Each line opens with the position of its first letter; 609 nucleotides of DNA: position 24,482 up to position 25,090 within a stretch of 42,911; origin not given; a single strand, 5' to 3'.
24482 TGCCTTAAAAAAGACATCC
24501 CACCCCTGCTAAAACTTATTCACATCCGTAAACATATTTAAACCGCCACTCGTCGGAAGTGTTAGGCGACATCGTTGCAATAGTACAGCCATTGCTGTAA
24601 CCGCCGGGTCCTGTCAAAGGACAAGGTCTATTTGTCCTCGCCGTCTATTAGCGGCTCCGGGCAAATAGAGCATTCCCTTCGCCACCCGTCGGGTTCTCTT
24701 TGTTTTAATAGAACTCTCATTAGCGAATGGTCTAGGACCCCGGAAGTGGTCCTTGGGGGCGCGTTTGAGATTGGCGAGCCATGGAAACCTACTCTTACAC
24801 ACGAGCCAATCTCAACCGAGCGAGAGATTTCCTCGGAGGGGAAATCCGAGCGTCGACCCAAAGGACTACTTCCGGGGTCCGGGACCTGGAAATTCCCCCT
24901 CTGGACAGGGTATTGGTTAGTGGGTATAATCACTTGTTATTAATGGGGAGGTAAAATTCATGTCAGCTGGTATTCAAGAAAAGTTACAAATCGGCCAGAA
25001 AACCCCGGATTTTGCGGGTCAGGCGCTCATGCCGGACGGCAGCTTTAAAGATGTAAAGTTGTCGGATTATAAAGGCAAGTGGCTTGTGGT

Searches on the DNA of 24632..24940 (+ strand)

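Call 43: search_rna_families(source=L015, start=1220, end=1680, threshold=evalue, max_evalue=10)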
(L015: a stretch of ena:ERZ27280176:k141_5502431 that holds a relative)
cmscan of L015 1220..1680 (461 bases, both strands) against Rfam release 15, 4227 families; matches with E-value up to 10: 3.
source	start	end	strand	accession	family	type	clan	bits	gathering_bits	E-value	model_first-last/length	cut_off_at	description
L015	1316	1405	+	RF03879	mir-2831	Gene; miRNA;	-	34.4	90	2.9e-05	1-75/75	no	mir-2831 microRNA precursor family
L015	1316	1405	-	RF03879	mir-2831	Gene; miRNA;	-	33.4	90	5.5e-05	1-75/75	no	mir-2831 microRNA precursor family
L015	1335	1389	+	RF03731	mir-7371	Gene; miRNA;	-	17.5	62.6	2.7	10-48/59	no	mir-7371 microRNA precursor family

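Call 89: search_rna_families(sources=[L015, L016], threshold=gathering)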
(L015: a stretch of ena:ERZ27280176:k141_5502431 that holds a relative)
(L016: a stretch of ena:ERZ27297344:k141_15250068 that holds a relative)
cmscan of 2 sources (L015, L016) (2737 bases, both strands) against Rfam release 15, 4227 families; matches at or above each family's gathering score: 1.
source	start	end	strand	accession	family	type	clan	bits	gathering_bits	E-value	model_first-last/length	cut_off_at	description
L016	453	542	+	RF01051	c-di-GMP-I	Cis-reg; riboswitch;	CL00126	65.5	35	6.2e-12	1-87/87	no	c-di-GMP-I riboswitch aptamer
